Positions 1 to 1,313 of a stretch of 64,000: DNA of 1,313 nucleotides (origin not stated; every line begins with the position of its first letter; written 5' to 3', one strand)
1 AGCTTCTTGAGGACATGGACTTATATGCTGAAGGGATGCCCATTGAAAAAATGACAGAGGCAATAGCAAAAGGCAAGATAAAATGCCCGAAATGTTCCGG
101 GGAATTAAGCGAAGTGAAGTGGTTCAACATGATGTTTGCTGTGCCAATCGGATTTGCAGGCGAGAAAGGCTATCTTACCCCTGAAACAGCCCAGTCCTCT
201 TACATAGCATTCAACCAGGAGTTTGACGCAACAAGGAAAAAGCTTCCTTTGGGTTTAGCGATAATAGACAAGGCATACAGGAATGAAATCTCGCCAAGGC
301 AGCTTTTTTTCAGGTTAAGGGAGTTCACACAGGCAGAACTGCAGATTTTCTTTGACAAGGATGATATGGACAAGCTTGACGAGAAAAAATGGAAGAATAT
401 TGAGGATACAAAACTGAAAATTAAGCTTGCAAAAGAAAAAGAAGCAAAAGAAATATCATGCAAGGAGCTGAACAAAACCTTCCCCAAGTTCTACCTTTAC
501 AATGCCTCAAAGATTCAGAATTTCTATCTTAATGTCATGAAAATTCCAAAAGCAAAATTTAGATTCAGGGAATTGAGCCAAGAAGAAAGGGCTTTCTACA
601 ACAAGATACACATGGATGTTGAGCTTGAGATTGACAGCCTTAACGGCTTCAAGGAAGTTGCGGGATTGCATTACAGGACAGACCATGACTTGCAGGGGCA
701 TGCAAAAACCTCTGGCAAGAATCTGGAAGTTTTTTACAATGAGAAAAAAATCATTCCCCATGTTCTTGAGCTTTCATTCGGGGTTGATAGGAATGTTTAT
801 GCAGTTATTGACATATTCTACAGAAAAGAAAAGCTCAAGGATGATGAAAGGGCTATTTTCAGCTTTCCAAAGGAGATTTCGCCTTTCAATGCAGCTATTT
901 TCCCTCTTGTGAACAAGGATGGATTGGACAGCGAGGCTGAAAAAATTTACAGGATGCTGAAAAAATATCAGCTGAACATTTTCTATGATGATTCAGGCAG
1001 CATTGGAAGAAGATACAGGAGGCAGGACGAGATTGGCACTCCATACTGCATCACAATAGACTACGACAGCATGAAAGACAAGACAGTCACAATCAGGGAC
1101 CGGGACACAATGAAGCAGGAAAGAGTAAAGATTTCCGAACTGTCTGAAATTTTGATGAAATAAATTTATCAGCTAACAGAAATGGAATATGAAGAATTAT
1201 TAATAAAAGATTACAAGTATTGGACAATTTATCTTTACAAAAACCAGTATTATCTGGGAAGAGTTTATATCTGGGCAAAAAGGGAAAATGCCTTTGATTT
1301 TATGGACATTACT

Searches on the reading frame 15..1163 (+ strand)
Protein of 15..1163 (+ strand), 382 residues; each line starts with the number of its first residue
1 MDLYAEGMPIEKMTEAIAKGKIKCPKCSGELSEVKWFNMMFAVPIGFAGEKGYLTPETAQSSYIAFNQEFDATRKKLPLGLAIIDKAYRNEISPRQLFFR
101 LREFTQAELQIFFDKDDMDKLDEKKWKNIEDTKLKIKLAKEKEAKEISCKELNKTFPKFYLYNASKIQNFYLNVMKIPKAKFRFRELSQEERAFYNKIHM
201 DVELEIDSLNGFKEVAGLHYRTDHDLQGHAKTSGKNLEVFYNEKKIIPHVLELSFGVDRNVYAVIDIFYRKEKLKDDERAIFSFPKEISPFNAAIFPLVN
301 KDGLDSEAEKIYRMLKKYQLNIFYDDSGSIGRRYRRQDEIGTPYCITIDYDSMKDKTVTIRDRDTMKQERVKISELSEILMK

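Call 82: search_protein_families(library=pfam, proteins=[window:15-1163:+], max_evalue=0.001)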
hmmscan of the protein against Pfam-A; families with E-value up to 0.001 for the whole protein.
window:15-1163:+ (382 aa): 2 families
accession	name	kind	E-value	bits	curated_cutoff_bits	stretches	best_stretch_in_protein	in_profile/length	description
PF03129.25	HGTP_anticodon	-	6.1e-23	81.2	21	1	293-380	2-91/94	Anticodon binding domain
PF00587.30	tRNA-synt_2b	-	8.3e-10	39.4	29.3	1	51-266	10-177/179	tRNA synthetase class II core domain (G, H, P, S and T)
